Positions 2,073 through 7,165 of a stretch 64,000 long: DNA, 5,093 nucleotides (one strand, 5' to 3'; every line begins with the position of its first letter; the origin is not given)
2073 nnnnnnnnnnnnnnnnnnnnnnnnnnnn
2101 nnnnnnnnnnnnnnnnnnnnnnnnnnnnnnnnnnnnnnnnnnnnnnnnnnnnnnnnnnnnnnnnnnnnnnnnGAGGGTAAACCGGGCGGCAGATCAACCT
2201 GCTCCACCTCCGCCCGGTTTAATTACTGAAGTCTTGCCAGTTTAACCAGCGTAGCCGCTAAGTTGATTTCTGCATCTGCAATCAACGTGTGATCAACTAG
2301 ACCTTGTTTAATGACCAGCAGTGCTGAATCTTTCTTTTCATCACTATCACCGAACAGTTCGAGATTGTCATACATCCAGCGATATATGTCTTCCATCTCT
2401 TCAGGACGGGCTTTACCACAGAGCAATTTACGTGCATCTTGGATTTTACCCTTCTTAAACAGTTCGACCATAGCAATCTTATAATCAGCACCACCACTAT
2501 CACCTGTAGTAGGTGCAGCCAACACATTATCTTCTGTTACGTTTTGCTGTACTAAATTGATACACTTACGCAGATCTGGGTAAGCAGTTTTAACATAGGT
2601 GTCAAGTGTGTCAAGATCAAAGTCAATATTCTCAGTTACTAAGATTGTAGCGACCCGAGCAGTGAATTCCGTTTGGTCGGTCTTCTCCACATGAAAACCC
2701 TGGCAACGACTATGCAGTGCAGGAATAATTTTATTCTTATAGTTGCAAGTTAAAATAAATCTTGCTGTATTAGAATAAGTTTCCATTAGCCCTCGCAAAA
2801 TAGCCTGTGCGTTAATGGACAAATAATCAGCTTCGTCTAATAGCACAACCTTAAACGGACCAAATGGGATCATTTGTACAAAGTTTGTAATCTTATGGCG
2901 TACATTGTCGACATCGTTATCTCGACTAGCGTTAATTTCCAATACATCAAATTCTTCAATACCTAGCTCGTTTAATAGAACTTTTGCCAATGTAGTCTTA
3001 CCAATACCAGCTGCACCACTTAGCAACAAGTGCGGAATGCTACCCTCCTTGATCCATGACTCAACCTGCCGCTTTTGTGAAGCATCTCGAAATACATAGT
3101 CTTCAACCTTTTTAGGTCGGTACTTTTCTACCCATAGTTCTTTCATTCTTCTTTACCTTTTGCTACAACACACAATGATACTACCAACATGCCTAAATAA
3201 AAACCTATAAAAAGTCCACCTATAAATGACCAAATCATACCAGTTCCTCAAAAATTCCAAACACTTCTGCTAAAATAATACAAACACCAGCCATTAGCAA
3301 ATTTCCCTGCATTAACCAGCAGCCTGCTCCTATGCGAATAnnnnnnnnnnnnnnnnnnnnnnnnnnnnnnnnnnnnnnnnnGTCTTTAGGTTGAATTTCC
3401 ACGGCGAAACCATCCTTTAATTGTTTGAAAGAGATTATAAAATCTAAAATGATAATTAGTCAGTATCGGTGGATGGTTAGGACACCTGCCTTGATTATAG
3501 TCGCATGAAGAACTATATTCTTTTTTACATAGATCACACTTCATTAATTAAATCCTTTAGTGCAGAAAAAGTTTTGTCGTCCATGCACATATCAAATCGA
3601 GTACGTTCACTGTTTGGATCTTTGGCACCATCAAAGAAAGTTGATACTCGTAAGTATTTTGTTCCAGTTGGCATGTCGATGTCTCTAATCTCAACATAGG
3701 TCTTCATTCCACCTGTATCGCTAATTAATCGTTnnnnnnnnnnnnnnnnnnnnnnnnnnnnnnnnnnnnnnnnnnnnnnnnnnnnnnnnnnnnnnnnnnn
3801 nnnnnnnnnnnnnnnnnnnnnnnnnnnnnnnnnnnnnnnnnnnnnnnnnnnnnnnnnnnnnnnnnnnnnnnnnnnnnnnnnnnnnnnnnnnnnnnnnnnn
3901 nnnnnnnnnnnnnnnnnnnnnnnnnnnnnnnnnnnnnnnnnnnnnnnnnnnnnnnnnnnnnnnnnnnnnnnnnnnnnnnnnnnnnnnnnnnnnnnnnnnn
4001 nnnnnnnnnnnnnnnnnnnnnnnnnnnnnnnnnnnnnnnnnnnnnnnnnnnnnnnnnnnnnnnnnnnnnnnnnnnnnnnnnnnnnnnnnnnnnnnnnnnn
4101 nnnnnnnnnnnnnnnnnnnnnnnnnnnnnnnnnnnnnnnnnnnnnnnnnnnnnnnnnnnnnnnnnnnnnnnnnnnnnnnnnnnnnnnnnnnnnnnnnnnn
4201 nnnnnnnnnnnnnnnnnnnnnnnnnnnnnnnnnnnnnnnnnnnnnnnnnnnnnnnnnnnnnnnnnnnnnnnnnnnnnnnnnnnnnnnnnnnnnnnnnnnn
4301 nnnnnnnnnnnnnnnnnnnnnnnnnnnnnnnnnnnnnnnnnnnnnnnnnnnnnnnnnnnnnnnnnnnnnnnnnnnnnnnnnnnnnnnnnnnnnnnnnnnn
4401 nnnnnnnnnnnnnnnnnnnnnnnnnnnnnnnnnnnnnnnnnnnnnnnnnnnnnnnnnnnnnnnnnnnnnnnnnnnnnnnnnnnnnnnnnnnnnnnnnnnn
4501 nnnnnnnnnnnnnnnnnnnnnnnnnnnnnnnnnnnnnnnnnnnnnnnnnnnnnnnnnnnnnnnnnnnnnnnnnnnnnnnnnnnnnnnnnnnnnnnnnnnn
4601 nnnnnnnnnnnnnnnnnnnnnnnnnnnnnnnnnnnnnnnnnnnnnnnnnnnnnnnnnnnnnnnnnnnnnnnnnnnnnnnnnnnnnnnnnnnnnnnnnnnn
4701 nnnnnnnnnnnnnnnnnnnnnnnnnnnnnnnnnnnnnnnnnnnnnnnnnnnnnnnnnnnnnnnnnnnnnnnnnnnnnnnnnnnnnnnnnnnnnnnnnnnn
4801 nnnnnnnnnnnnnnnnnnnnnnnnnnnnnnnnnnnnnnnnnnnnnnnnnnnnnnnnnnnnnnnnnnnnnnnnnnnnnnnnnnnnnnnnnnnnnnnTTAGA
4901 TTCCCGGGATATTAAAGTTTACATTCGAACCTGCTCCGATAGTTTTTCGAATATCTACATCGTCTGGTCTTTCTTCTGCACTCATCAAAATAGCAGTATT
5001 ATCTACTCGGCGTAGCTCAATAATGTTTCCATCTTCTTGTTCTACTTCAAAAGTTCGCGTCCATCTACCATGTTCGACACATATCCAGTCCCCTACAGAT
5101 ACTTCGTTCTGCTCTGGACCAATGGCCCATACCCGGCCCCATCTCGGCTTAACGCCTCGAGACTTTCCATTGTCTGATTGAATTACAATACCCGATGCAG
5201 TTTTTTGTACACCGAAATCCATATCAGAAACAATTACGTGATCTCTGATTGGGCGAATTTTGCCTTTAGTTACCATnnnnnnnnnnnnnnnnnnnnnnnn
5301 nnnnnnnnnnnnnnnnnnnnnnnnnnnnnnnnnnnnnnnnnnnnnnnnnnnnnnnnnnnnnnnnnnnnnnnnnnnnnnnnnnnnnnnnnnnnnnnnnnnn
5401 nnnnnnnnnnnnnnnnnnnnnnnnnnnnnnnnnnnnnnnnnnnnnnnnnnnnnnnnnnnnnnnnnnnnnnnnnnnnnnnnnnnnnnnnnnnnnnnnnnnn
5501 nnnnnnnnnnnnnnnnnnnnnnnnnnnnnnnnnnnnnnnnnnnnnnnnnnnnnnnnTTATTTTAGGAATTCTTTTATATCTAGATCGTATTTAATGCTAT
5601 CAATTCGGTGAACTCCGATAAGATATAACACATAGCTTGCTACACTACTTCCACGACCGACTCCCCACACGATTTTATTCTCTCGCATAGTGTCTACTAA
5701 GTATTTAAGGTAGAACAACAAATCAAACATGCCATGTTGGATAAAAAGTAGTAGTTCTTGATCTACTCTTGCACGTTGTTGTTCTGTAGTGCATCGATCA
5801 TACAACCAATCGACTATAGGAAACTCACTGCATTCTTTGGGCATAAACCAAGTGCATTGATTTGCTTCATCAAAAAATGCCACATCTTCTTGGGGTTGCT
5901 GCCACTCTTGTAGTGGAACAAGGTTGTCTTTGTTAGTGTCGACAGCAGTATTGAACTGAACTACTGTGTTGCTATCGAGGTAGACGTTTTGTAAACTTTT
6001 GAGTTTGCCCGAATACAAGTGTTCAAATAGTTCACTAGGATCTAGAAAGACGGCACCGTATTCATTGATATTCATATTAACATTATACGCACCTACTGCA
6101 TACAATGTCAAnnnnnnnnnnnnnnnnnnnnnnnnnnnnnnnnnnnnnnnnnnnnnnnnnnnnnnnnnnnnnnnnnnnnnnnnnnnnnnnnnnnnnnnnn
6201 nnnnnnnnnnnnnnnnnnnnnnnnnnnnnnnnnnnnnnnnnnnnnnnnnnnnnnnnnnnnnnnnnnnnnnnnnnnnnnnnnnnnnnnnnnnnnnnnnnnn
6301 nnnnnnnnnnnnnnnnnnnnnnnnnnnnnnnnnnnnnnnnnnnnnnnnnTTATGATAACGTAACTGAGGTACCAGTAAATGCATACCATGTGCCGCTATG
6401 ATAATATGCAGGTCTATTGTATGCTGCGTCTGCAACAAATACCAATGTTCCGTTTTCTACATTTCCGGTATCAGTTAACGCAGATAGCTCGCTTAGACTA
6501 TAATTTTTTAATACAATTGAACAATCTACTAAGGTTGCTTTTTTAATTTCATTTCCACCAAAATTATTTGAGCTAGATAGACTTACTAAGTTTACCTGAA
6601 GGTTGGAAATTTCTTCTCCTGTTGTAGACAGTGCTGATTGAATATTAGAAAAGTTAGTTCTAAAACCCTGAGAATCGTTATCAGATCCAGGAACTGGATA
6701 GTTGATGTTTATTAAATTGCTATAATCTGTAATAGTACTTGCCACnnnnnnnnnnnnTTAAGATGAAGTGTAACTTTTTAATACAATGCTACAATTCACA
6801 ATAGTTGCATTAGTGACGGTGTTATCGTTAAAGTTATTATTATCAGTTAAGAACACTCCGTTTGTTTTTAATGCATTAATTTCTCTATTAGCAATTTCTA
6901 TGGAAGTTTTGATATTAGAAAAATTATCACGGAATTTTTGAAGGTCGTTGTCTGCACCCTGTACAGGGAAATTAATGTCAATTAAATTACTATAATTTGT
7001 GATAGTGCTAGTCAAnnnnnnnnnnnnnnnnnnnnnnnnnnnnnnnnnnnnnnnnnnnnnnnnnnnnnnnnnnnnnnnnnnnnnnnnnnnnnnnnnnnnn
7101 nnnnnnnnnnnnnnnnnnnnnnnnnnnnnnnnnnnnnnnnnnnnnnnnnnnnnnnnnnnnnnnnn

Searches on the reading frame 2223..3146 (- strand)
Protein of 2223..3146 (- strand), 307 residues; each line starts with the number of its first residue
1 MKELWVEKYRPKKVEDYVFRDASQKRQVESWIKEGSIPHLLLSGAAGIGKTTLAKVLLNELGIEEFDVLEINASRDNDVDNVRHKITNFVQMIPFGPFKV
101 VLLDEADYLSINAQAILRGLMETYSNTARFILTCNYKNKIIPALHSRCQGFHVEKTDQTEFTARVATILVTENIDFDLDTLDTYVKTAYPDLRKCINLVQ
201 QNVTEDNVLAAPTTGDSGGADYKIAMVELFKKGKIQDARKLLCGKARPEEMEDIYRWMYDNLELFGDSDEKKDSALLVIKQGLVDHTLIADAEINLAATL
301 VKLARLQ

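Call 14: search_protein_families(library=pfam, proteins=[window:2223-3146:-], max_evalue=0.001)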
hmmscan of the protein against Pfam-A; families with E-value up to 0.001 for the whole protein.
window:2223-3146:- (307 aa): 13 families
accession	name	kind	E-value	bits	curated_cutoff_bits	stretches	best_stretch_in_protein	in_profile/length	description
PF00004.35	AAA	-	5.7e-14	53.1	21.2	1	40-149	1-124/131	ATPase family associated with various cellular activities (AAA)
PF13177.12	DNA_pol3_delta2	-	2.7e-09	37.6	27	1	77-155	81-159/161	DNA polymerase III, delta subunit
PF13401.12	AAA_22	-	1.9e-08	35.1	27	1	39-91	7-59/130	AAA domain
PF03215.21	Rad17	-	2.2e-08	34.7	23.8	1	2-112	6-123/186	Rad17 P-loop domain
PF13173.12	AAA_14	-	4.6e-06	27.1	27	1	40-150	5-113/129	AAA domain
PF05496.18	RuvB_N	-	6.3e-06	26.5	27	1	10-65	2-61/159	Holliday junction DNA helicase RuvB P-loop domain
PF13191.12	AAA_16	-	1.2e-05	26.3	32.6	1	33-64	20-51/167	AAA ATPase domain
PF20720.3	nSTAND3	-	3e-05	24.2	27.2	1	39-74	19-54/155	Novel STAND NTPase 3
PF25201.1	nSTAND6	-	8e-05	23.1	27.7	0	37-88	18-69/148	Novel STAND NTPase 6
PF24883.2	NPHP3_N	-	0.00033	21.3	24.8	1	24-64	8-49/164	Nephrocystin 3, N-terminal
PF05673.19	DUF815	-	0.00054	19.6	23.8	1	26-89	42-105/249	Protein of unknown function (DUF815)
PF25199.1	nSTAND_NTPase5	-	0.00091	19.5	34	0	33-136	37-134/145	Novel STAND NTPase 5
PF12775.13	AAA_7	-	0.00095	19.2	25.8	0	39-90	35-86/181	P-loop containing dynein motor region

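Call 37: search_dna_similar(query=window:2223-3146:-, collection=phages, mode=protein, max_rows=12)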
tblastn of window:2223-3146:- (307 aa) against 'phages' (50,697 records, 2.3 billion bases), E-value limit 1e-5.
Records with a match: 1694; places in all: 1703; records where one place covers at least 80% of the query: 803.
Best place of each record, by identity: 60-80% 11; <60% 1683.
By first word of the organism name: Synechococcus 377; Vibrio 173; Salmonella 172; Klebsiella 171; Escherichia 153; Aeromonas 80; Cyanophage 61; Enterobacter 57; Campylobacter 52; Rhizobium 28; and 63 more.
By host as written in the record: - 372; Synechococcus 107; Klebsiella pneumoniae 79; Escherichia coli 66; Synechococcus sp. 38; Synechococcus sp. WH7803 28; Aeromonas salmonicida 27; Salmonella enterica 26; and 387 more.
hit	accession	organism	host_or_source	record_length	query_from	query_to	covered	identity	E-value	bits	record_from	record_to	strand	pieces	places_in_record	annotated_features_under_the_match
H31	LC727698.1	Pseudomonas phage sp. 30-3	Pseudomonas aeruginosa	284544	1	305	99%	60.7%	3e-125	399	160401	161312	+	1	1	ATPase AAA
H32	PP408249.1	Pseudomonas phage vB_Pa-PAC2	Pseudomonas aeruginosa PAO1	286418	1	305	99%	60.7%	3e-125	399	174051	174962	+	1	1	AAA domain-containing protein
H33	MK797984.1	Pseudomonas phage vB_PaeM_PA5oct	-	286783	1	305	99%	60.7%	3e-125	399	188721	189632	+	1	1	hypothetical protein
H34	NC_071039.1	Pseudomonas phage vB_PaeM_PA5oct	-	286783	1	305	99%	60.7%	3e-125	399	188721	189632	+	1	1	hypothetical protein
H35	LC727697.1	Pseudomonas phage sp. 30-2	Pseudomonas aeruginosa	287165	1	305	99%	60.7%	3e-125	399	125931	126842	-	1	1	ATPase AAA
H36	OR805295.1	Pseudomonas phage Paride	Pseudomonas aeruginosa PAO1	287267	1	305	99%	60.7%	3e-125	399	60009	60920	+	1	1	clamp loader of DNA polymerase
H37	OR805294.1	Pseudomonas phage Ettore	Pseudomonas aeruginosa PAO1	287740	1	305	99%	60.7%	3e-125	399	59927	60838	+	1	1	clamp loader of DNA polymerase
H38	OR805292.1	Pseudomonas phage Cassandra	Pseudomonas aeruginosa PAO1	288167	1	305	99%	60.7%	3e-125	399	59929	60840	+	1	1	clamp loader of DNA polymerase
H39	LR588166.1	Pseudomonas phage vB_PaeM_MIJ3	-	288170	1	305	99%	60.7%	3e-125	399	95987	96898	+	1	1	dnaX: DNA polymerase III subunit tau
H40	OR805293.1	Pseudomonas phage Deifobo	Pseudomonas aeruginosa PAO1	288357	1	305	99%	60.7%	3e-125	399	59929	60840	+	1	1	clamp loader of DNA polymerase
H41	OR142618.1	Pseudomonas phage Callisto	Pseudomonas aeruginosa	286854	1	305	99%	60.7%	8e-125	398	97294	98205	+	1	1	ruvB: holliday junction ATP-dependent DNA helicase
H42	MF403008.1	Agrobacterium phage Atu_ph07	Agrobacterium tumefaciens C58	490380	1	307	100%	49.0%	1e-89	297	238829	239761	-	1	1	replication factor C small subunit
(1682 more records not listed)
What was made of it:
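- The clamp loader is 61% identical to that of PA5oct (call 37).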

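Call 49: get_annotated_region(hit=H34, flank=14000)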
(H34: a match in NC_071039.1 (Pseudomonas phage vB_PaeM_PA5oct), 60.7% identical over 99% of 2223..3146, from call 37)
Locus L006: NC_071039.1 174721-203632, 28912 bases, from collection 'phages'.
description: Pseudomonas phage vB_PaeM_PA5oct, complete genome.
organism: Pseudomonas phage vB_PaeM_PA5oct (NCBI taxid 2163605)
taxonomy: Viruses; Duplodnaviria; Heunggongvirae; Uroviricota; Caudoviricetes; Arenbergviridae; Wroclawvirus; Wroclawvirus PA5oct
host: -; source: -; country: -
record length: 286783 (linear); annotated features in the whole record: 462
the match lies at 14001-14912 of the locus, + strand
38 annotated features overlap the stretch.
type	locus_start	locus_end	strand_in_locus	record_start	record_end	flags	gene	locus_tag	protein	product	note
CDS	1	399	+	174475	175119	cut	-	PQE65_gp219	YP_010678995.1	FtsH-interacting integral membrane protein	-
CDS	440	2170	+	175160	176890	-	-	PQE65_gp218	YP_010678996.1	cell division protein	ESI-MS/MS; cell division protein FtsH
CDS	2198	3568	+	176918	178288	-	-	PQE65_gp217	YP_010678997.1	putative DNA ligase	ESI-MS/MS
CDS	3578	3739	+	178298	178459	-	-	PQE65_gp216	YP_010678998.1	hypothetical protein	-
CDS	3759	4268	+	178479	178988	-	-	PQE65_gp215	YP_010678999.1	hypothetical protein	ESI-MS/MS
CDS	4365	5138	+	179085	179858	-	-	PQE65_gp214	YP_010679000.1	DNA polymerase III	-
CDS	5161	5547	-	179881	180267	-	-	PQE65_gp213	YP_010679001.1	hypothetical protein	-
CDS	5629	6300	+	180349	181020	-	-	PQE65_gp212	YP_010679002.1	head maturation protease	ESI-MS/MS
CDS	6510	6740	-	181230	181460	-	-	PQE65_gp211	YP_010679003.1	hypothetical protein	-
CDS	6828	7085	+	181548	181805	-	-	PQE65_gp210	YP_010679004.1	hypothetical protein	-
CDS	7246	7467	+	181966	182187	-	-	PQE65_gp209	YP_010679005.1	hypothetical protein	-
CDS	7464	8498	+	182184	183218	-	-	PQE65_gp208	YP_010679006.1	hypothetical protein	-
CDS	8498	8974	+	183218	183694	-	-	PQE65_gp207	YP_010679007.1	dCMP deaminase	-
CDS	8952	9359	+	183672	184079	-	-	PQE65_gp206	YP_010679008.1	MazG-like pyrophosphatase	ESI-MS/MS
CDS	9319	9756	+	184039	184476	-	-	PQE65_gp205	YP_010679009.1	hypothetical protein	-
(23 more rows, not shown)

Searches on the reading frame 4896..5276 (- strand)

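Call 11: search_protein_families(library=phrogs, proteins=[window:4896-5276:-], max_evalue=0.001)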
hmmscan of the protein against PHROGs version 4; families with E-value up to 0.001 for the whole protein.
window:4896-5276:- (126 aa): 2 families
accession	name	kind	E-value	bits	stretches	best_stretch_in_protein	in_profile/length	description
phrog_931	-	head and packaging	7e-14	52.6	1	5-85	4-86/109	head morphogenesis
phrog_3188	-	other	1.8e-07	31.9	1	6-92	2-89/96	co-chaperonin GroES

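Call 12: search_protein_families(library=pfam, proteins=[window:4896-5276:-], max_evalue=0.01)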
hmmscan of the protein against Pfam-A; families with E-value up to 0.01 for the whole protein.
window:4896-5276:- (126 aa): 1 family
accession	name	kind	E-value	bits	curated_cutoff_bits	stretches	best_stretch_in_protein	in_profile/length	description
PF00166.26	Cpn10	-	5.1e-07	30.1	21.1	1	6-71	1-70/93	Chaperonin 10 Kd subunit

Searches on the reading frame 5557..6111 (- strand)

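Call 11: search_protein_families(library=phrogs, proteins=[window:5557-6111:-], max_evalue=0.001)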
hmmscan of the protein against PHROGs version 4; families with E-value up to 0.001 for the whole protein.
window:5557-6111:- (184 aa): 5 families
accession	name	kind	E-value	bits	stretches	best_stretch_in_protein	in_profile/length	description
phrog_11127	-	DNA, RNA and nucleotide metabolism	2.6e-42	145.7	1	11-184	5-171/171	DNA polymerase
phrog_405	-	DNA, RNA and nucleotide metabolism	9.8e-11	41.2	1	109-177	361-429/1190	DNA polymerase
phrog_7513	-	unknown function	9.6e-06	25.7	1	108-177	362-438/461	-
phrog_13169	-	DNA, RNA and nucleotide metabolism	1.1e-05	25.5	1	113-183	339-409/463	DNA polymerase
phrog_11165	-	DNA, RNA and nucleotide metabolism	7.4e-05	21.9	1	111-183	39-111/782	DNA polymerase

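Call 12: search_protein_families(library=pfam, proteins=[window:5557-6111:-], max_evalue=0.01)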
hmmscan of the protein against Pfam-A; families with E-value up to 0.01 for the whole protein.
window:5557-6111:- (184 aa): 1 family
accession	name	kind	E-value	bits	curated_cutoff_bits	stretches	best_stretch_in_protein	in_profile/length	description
PF07733.18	DNA_pol3_alpha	-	3.1e-12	47.1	23.9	1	105-183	16-94/260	Bacterial DNA polymerase III alpha NTPase domain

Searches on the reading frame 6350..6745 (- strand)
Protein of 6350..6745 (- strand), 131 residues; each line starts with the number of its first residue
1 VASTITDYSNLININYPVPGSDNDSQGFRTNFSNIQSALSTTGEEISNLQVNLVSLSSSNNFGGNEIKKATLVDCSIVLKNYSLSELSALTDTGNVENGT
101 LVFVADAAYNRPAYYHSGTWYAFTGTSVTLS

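Call 11: search_protein_families(library=phrogs, proteins=[window:6350-6745:-], max_evalue=0.001)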
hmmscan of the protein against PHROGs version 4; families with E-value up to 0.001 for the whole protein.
window:6350-6745:- (131 aa): 0 families

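Call 12: search_protein_families(library=pfam, proteins=[window:6350-6745:-], max_evalue=0.01)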
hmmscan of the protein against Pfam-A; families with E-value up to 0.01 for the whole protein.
window:6350-6745:- (131 aa): 0 families

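Call 46: search_protein_families(library=ncbifam, proteins=[window:6350-6745:-], max_evalue=0.1)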
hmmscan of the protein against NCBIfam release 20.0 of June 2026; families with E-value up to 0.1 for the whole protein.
window:6350-6745:- (131 aa): 0 families

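Call 54: find_homologous_proteins(query=window:6350-6745:-, max_evalue=0.001)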
Query window:6350-6745:- (131 aa): 30 proteins with E <= 0.001 among 37 candidates.
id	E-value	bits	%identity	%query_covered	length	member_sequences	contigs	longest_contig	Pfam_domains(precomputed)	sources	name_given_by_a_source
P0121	6.8e-75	267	97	100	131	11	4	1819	-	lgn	-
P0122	3.2e-53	197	69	98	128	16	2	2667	-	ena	-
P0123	4.0e-52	194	68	98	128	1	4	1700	-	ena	-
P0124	9.0e-52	192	71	100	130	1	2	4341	-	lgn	-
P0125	2.5e-51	191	70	100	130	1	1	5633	-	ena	-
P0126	8.4e-51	189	70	100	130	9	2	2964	-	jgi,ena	-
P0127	1.0e-50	189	70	98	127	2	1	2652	-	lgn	-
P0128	1.7e-50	188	70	99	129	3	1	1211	-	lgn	-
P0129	1.5e-49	185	68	100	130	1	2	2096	-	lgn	-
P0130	2.0e-49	185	70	98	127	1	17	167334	-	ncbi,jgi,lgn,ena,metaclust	jgi:hypothetical protein|metaclust:\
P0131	3.1e-49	184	68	99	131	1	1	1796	-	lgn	-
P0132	2.1e-44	169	63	98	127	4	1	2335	-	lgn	-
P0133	1.9e-43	165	64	98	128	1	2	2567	-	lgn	-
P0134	2.7e-40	155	59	98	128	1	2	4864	-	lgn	-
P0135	2.4e-27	114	52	99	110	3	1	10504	-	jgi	-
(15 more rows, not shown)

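Call 63: predict_structure(alignment_id=A3)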
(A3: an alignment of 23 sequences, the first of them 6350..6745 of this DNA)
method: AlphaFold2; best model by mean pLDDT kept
length: 131 residues; sequences in the alignment: 23
mean_pLDDT: 81.6   pTM: 0.46
mean pLDDT of the five models: 81.6, 81.5, 79.9, 78.9, 78.6
residues with pLDDT >= 90: 38; 70-90: 70; 50-70: 20; < 50: 3
segments of 3 or more residues with pLDDT < 50: 1-3
pLDDT, mean of each block of 10 residues (from residue 1): 63 83 84 89 80 63 70 82 93 90 91 93 81 68
secondary structure, 60 per line:
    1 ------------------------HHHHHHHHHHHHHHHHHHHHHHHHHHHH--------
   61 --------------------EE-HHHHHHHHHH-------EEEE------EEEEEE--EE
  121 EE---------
elements in order: H25-52 H84-93 E101-104 E111-116 E119-122

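Call 66: fold_search(model_id=the predicted structure, library=pdb)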
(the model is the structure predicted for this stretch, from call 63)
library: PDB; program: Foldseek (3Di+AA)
matches with E <= 10: 75; with E <= 0.001: 0
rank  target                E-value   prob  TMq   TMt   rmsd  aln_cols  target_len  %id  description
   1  7sa7_B                9.9e-01  0.44  0.24  0.14   3.4        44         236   18  Crystal structure of the apo SH2 domains of Syk (released 2021-10-13)
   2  5eel_F                1.4e+00  0.38  0.25  0.30   3.3        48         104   10  Grb7 SH2 with bicyclic peptide inhibitor (released 2016-06-15)
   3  1fza_C                1.5e+00  0.10  0.23  0.10  10.8        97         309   14  CRYSTAL STRUCTURE OF FIBRINOGEN FRAGMENT D (released 1997-12-03)
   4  2ecd_MODEL_1_A        1.7e+00  0.12  0.22  0.24   7.3        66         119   15  Solution structure of the human ABL2 SH2 domain (released 2008-02-19)
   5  3bf5_A                2.3e+00  0.16  0.22  0.12   6.6        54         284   15  Crystal structure of putative ribokinase (10640157) from Thermoplasma acidophilum at 1.91 A resolution (released 2007-12-04)
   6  6xyw_Al               2.6e+00  0.06  0.13  0.10  18.1        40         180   12  Structure of the plant mitochondrial ribosome (released 2020-04-15)
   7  1lt9_F                2.6e+00  0.04  0.19  0.11  10.3        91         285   15  Crystal Structure of Recombinant Human Fibrinogen Fragment D (released 2002-11-06)
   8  3bf5_B                2.8e+00  0.13  0.21  0.12   7.1        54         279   11  Crystal structure of putative ribokinase (10640157) from Thermoplasma acidophilum at 1.91 A resolution (released 2007-12-04)
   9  2dcn_A                3.0e+00  0.13  0.22  0.11   6.8        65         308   15  Crystal structure of 2-keto-3-deoxygluconate kinase from Sulfolobus tokodaii complexed with 2-keto-6-phosphogluconate  (released 2006-01-31)
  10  9evs_1M               3.4e+00  0.06  0.13  0.09  14.0        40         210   10  Structure of the flowering plant mitoribosome with P-site tRNA (released 2025-09-03)
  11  3lyv_B                3.6e+00  0.11  0.26  0.42   4.7        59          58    8  Crystal structure of a domain of ribosome-associated factor Y from streptococcus pyogenes serotype M6. Northeast Struc (released 2010-05-26)
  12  7rns_A                3.9e+00  0.08  0.21  0.24   6.9        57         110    9  nSH2 domain of p85-alpha subunit of phosphatidylinositol 3-kinase in complex with an actin peptide with phosphorylated (released 2021-08-11)
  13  1v6z_B                4.1e+00  0.16  0.25  0.15   6.1        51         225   14  Crystal structure of TT1573 from Thermus thermophilus (released 2004-12-14)
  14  3se7_A                4.1e+00  0.14  0.18  0.08   4.6        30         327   10  ancient VanA (released 2011-09-14)
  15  9i5t_O                4.1e+00  0.04  0.18  0.16  12.4        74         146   14  50S subunit of P. gingivalis ribosome with Lefamulin (released 2025-08-20)
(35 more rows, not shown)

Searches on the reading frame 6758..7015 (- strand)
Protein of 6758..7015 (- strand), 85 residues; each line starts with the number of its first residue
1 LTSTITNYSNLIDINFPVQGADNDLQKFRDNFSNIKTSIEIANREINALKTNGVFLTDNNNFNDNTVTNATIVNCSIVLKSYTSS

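Call 11: search_protein_families(library=phrogs, proteins=[window:6758-7015:-], max_evalue=0.001)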
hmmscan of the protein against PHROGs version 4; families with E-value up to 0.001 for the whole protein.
window:6758-7015:- (85 aa): 0 families

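Call 12: search_protein_families(library=pfam, proteins=[window:6758-7015:-], max_evalue=0.01)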
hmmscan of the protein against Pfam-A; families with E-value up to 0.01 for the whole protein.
window:6758-7015:- (85 aa): 0 families

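Call 46: search_protein_families(library=ncbifam, proteins=[window:6758-7015:-], max_evalue=0.1)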
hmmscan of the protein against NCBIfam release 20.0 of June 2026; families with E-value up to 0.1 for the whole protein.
window:6758-7015:- (85 aa): 1 family
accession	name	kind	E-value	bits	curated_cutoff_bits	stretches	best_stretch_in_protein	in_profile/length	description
TIGR00722.1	ttdA_fumA_fumB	subfamily_domain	0.068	12.3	100.65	1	30-78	79-126/273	hydrolyase, tartrate alpha subunit/fumarate domain protein, Fe-S type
